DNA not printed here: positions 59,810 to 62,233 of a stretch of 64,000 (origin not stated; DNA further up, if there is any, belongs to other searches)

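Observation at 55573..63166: Candidate undescribed system: five-gene operon pairing a membrane-tethered Hsp70-like ATPase with a classical AAA+ ATPase and three orphan proteins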

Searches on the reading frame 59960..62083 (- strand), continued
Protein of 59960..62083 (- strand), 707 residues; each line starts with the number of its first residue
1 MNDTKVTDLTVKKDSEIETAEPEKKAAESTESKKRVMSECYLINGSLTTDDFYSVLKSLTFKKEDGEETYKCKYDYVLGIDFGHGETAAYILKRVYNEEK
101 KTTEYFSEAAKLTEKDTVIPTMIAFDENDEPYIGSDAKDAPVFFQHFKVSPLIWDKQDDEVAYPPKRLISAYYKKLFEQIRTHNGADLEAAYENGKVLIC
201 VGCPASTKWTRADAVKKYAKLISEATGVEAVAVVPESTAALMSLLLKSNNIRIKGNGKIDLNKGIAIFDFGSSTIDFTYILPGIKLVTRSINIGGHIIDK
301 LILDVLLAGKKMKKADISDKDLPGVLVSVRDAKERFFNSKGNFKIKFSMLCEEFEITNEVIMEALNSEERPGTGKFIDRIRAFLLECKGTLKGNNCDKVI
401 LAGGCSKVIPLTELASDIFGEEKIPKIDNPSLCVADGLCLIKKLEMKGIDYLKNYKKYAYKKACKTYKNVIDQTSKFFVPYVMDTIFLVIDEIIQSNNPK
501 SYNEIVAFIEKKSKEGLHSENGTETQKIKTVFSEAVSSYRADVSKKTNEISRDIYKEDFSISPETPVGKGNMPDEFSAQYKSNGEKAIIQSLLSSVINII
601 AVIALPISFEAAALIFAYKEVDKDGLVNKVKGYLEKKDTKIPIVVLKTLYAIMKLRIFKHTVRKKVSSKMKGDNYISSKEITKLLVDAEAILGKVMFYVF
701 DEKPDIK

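Call 28: search_protein_families(library=pfam, proteins=[L043:2639-3403:+, L043:3703-4863:+, L043:4935-5570:+, L043:5609-6079:+, L043:6083-8038:+, L043:8054-9040:+, L043:9053-9883:+, L043:9983-11836:+, L043:13088-14164:+, L043:14502-15689:+], max_evalue=0.1)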
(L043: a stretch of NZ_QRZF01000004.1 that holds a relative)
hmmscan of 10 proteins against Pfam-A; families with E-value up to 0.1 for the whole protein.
L043:2639-3403:+ (254 aa): 0 families

L043:3703-4863:+ (386 aa): 0 families

L043:4935-5570:+ (211 aa): 3 families
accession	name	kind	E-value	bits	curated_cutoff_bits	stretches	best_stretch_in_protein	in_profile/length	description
PF01863.23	YgjP-like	-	0.00014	22.3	26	1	83-150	110-176/207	YgjP-like, metallopeptidase domain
PF10263.15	SprT-like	-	0.011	16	25.6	1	106-151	20-72/108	SprT-like family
PF24715.1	YxiF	-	0.083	13.4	25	0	126-199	12-85/140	YxiF protein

L043:5609-6079:+ (156 aa): 3 families
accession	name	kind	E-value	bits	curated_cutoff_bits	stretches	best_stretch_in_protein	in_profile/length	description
PF16145.10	DUF4853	-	0.0051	17.3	34.8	1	110-139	3-32/135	Domain of unknown function (DUF4853)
PF06595.17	BDV_P24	-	0.056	13.8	27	1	56-154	32-124/202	Borna disease virus P24 protein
PF04007.18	DUF354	-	0.075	12.5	22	1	86-153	188-256/349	Protein of unknown function (DUF354)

L043:6083-8038:+ (651 aa): 10 families
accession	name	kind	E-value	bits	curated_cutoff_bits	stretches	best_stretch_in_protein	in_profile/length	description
PF00004.35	AAA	-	1.6e-27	96.9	21.2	1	325-455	1-128/131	ATPase family associated with various cellular activities (AAA)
PF13207.12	AAA_17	-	0.00058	20.6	27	1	329-352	2-25/136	AAA domain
PF07724.20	AAA_2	-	0.0033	17.9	27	1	325-397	6-91/166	AAA domain (Cdc48 subfamily)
PF13191.12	AAA_16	-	0.0051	17.8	32.6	1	312-346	14-48/167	AAA ATPase domain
PF13238.12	AAA_18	-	0.011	16.6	29.4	1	325-367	1-36/128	AAA domain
PF24883.2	NPHP3_N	-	0.022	15.4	24.8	1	324-346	24-46/164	Nephrocystin 3, N-terminal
PF06414.18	Zeta_toxin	-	0.039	13.8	22.3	1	316-346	11-40/199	Zeta toxin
PF05496.18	RuvB_N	-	0.06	13.6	27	0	316-391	27-94/159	Holliday junction DNA helicase RuvB P-loop domain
PF09424.15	YqeY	-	0.087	13.4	27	0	189-229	89-129/143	Yqey-like protein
PF12995.12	DUF3879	-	0.1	12.7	27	0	210-262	50-101/181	Domain of unknown function, E. rectale Gene description (DUF3879)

L043:8054-9040:+ (328 aa): 0 families

L043:9053-9883:+ (276 aa): 5 families
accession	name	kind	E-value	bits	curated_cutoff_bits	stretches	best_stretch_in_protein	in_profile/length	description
PF04123.18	DUF373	-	0.0049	16.8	28.3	1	86-172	161-247/335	Domain of unknown function (DUF373)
PF09911.14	DUF2140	-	0.011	15.7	34.3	1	108-162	9-65/187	Uncharacterized protein conserved in bacteria (DUF2140)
PF01040.23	UbiA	-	0.015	15.1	34.2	1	59-131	172-239/250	UbiA prenyltransferase family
PF06398.17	Pex24p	-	0.034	13.6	26.8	1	82-174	42-134/358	Integral peroxisomal membrane peroxin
PF01741.23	MscL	-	0.035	14.9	27.4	1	90-154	63-119/123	Large-conductance mechanosensitive channel, MscL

L043:9983-11836:+ (617 aa): 1 family
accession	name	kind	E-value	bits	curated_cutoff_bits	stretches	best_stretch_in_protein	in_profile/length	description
PF00012.26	HSP70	-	0.00016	20.4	20.6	1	352-397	328-372/599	Hsp70 protein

L043:13088-14164:+ (358 aa): 4 families
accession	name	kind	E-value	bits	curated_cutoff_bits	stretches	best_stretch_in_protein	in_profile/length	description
PF03747.19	ADP_ribosyl_GH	-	7.4e-66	223.2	26.2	1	12-331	1-286/287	ADP-ribosylglycohydrolase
PF13488.11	Gly-zipper_Omp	-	0.052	13.9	25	0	10-24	21-35/46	Glycine zipper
PF05433.20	Rick_17kDa_Anti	-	0.091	13.1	24.2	0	7-25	22-40/43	Glycine zipper 2TM domain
PF13441.11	Gly-zipper_YMGG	-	0.097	12.8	28.9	0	305-326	23-44/45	YMGG-like Gly-zipper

L043:14502-15689:+ (395 aa): 2 families
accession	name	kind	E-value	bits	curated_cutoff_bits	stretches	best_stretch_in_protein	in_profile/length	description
PF14903.11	WG_beta_rep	-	7.7e-13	48.7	25.6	2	137-169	2-33/35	WG containing repeat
PF07661.19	MORN_2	-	0.021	15.4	29.6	0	309-325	2-18/22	MORN repeat variant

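Call 29: search_protein_families(library=phrogs, proteins=[window:59960-62083:-], max_evalue=0.01)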
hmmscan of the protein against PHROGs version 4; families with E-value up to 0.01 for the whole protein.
window:59960-62083:- (707 aa): 1 family
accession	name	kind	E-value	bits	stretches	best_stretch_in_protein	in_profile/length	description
phrog_22485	-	unknown function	0.00011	21.5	1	204-438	140-369/634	-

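Call 55: search_dna_similar(query=window:59960-62083:-, collection=plasmids, mode=protein, max_evalue=0.00001, max_rows=15)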
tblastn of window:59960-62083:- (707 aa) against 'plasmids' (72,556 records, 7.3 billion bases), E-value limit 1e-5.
Records with a match: 2; places in all: 2; records where one place covers at least 80% of the query: 0.
Best place of each record, by identity: <60% 2.
By first word of the organism name: Salinibaculum 1; Calothrix 1.
By predicted mobility (MOB-suite, as given by PLSDB): non-mobilizable 1; conjugative 1.
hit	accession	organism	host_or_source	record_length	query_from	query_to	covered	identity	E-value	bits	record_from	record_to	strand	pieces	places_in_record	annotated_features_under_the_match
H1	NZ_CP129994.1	Salinibaculum sp. KK48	cell culture,sediment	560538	51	440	55%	22.2%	5e-6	58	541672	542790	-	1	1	dnaK: molecular chaperone DnaK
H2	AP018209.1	Calothrix brevissima NIES-22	-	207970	168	448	40%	27.0%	2e-10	72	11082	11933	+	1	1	hypothetical protein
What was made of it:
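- Tried and rejected: tblastn of G2 against plasmids found only DnaK and one unrelated hit (call 55).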

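Call 66: search_protein_families(library=pfam, alignment_id=A8, max_evalue=0.00001)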
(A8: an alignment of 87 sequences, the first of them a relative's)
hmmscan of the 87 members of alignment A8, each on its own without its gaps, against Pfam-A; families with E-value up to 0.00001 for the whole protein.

A. member 1, L030:1-697:- (232 aa): 1 family
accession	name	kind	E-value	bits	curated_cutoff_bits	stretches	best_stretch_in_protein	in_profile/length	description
PF00873.25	ACR_tran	-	3.3e-53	181.1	28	1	5-231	1-229/1021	AcrB/AcrD/AcrF family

B. families by the number of members that match (of 87 scanned): 89 families (the first 25 are shown)
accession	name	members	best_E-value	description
PF03747.19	ADP_ribosyl_GH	3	5.3e-67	ADP-ribosylglycohydrolase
PF14903.11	WG_beta_rep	3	1.6e-17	WG containing repeat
PF06803.17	DUF1232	3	2.7e-09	Protein of unknown function (DUF1232)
PF13167.11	GTP-bdg_N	2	2.7e-32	GTP-binding GTPase N-terminal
PF16360.10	GTP-bdg_M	2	3.8e-30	GTP-binding GTPase Middle Region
PF01926.29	MMR_HSR1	2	8.1e-22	50S ribosome-binding GTPase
PF03544.19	TonB_C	2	2.4e-19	Gram-negative bacterial TonB protein C-terminal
PF00825.24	Ribonuclease_P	2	6.9e-16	Ribonuclease P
PF04055.27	Radical_SAM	2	1.2e-15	Radical SAM superfamily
PF21016.3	RlmN_N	2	1.3e-13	Ribosomal RNA large subunit methyltransferase N-terminal domain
PF18096.6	Thump_like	2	6.3e-11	THUMP domain-like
PF03602.21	Cons_hypoth95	2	6.5e-08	Conserved hypothetical protein 95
PF14559.12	TPR_19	2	1.3e-07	Tetratricopeptide repeat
PF05958.17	tRNA_U5-meth_tr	2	1.5e-07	tRNA (Uracil-5-)-methyltransferase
PF00909.26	Ammonium_transp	1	2.4e-104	Ammonium Transporter Family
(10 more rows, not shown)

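Call 74: find_related_loci(query=A1, collection=viral_contigs, flank=10000)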
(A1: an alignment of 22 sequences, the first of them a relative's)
Query A1 (707 aa) in viral_contigs; peptide patterns used: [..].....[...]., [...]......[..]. (x = any residue, [..] = any of these).
100 stretches matched a pattern, but none encodes a relative of the query by tblastn (E <= 1e-3).
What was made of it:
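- Tried and rejected: The viral-contig scan found nothing (call 74).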

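Call 77: find_related_loci(query=A1, collection=metagenome_contigs, flank=10000)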
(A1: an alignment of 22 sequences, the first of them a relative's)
Query A1 (707 aa) in metagenome_contigs; peptide patterns used: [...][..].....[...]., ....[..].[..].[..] (x = any residue, [..] = any of these).
498 stretches matched a pattern; 71 encode a relative of the query (tblastn E <= 1e-3); 71 distinct loci.
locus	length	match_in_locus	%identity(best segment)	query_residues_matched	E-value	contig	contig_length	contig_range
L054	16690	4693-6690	29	74-704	4e-80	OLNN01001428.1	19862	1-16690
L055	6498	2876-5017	29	8-704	5e-74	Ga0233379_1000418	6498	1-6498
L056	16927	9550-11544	28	74-704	4e-70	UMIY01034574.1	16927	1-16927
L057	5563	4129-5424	33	74-486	1e-63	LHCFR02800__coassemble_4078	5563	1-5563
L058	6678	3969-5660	29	71-624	7e-47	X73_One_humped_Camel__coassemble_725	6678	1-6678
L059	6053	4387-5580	27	40-439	3e-33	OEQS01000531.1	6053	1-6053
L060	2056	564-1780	30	67-448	2e-47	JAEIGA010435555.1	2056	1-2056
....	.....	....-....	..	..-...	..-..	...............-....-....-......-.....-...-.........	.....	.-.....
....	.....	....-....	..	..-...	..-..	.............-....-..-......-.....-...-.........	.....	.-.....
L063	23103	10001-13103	26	75-447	6e-18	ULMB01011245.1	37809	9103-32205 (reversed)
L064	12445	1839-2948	26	75-441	1e-17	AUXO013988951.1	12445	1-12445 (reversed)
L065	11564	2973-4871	22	71-696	2e-17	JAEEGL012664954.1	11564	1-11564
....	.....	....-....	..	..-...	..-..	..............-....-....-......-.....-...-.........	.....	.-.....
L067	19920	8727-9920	26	75-456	7e-17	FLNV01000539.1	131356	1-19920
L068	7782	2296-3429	23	77-439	1e-16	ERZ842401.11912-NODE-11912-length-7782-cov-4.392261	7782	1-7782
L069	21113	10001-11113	25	75-447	2e-16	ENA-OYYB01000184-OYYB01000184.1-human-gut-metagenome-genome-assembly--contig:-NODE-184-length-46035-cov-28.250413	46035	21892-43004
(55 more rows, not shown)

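Call 80: predict_structure(alignment_id=A1)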
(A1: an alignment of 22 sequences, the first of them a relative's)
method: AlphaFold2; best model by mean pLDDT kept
length: 707 residues; sequences in the alignment: 22
mean_pLDDT: 80.8   pTM: 0.78
mean pLDDT of the five models: 80.8, 79.1, 78.2, 77.9, 75.2
residues with pLDDT >= 90: 259; 70-90: 311; 50-70: 76; < 50: 61
segments of 3 or more residues with pLDDT < 50: 1-33, 565-582, 613-615, 617-621
pLDDT, mean of each block of 10 residues (from residue 1): 25 26 29 55 83 90 70 95 90 91 91 92 91 88 82 76 88 97 95 97 90 93 97 92 78 67 89 91 87 91 95 88 88 88 86 92 94 92 93 81 88 93 83 90 91 92 91 86 86 90 84 72 74 86 89 76 48 35 61 73 57 49 60 74 83 80 84 74 89 89 84
secondary structure, 60 per line:
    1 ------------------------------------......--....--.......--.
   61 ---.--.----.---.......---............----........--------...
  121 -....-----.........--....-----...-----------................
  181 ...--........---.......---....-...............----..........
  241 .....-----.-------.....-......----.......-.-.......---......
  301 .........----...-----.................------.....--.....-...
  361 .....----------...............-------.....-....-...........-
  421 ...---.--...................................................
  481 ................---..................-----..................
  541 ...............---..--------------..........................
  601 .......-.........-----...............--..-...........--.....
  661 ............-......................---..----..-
elements in order (helices of 4 or more, strands of 3 or more residues): E37-42 E45-48 H51-57 E76-82 E86-97 E102-109 E118-120 E122-125 E131-133 H134-139 E142-145 H165-183 H186-193 E197-203 H207-210 H212-226 E231-235 H236-245 E265-270 E275-281 E285-291 H295-309 H322-338 E345-349 E352-356 H358-365 H376-390 E398-402 H404-407 H409-419 H430-496 H502-517 H523-555 H575-607 H609-617 H623-637 H643-653 H656-672 H674-695
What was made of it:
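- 59960..62083 (-): G2: Hsp70-type nucleotide-binding domain (about 76-445) followed by a long helix (430-496) and an all-helical C-terminal domain. AF2 model with pLDDT 80.8 and pTM 0.78 (call 80).
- On Hsp70/DnaK chaperones: In the AF2 model everything after residue 430 is helical (call 80).
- G2 has no substrate-binding domain (call 80).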

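Call 82: search_protein_families(library=pfam, proteins=[L069:7013-7810:+, L069:7803-8831:+, L069:9064-9963:+, L069:9977-11884:+, L069:11963-13537:+, L069:13581-16415:+, L069:16474-17055:+, L069:17015-18148:+, L069:18410-19132:+, L069:19159-19839:+], max_evalue=0.01)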
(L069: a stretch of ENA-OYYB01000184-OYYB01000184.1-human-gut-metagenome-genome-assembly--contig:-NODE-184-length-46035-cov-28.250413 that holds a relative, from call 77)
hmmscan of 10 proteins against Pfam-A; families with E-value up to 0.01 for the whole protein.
L069:7013-7810:+ (265 aa): 1 family
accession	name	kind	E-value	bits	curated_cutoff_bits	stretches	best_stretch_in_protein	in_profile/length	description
PF02357.24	NusG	-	1.7e-08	35.3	22.2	1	83-147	2-64/93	Transcription termination factor nusG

L069:7803-8831:+ (342 aa): 3 families
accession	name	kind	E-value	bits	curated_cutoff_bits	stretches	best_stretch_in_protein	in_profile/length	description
PF04545.22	Sigma70_r4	-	2.2e-10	40.3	24.1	1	227-270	6-49/50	Sigma-70, region 4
PF07374.17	DUF1492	-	8.1e-10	39.2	21.5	1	281-333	47-99/100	Protein of unknown function (DUF1492)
PF08281.18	Sigma70_r4_2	-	8.8e-07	28.9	25.7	1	228-269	13-54/54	Sigma-70, region 4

L069:9064-9963:+ (299 aa): 1 family
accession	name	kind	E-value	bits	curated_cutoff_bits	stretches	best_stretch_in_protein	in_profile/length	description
PF01763.21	Herpes_UL6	-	0.0056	15.7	27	1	94-223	304-433/562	Herpesvirus UL6 like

L069:9977-11884:+ (635 aa): 1 family
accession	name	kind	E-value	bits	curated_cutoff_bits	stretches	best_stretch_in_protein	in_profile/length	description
PF00012.26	HSP70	-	0.0016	17.1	20.6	1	291-371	290-369/599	Hsp70 protein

L069:11963-13537:+ (524 aa): 0 families

L069:13581-16415:+ (944 aa): 3 families
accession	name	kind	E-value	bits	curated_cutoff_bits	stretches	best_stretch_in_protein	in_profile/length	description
PF01935.23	DUF87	-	5.4e-07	30.4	23.2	1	521-621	3-84/220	Helicase HerA, central domain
PF13175.12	AAA_15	-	0.0014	18.8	32.1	1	546-729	26-188/374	AAA ATPase domain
PF04851.21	ResIII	-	0.0022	18.4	22.5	0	543-611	23-93/164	Type III restriction enzyme, res subunit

L069:16474-17055:+ (193 aa): 1 family
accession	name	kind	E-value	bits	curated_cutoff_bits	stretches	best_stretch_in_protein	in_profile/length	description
PF02493.26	MORN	-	8.6e-34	113.8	22.5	5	72-94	1-23/23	MORN repeat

L069:17015-18148:+ (377 aa): 2 families
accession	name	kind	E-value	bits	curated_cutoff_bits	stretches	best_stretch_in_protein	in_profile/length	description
PF04055.27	Radical_SAM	-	3.6e-11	44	29.5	1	28-135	3-109/166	Radical SAM superfamily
PF13353.11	Fer4_12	-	1.6e-10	41.9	22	1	27-119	10-100/137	4Fe-4S single cluster domain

L069:18410-19132:+ (240 aa): 1 family
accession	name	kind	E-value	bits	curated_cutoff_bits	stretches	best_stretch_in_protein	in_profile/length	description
PF10263.15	SprT-like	-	3.6e-05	24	25.6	1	87-174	2-87/108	SprT-like family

L069:19159-19839:+ (226 aa): 0 families
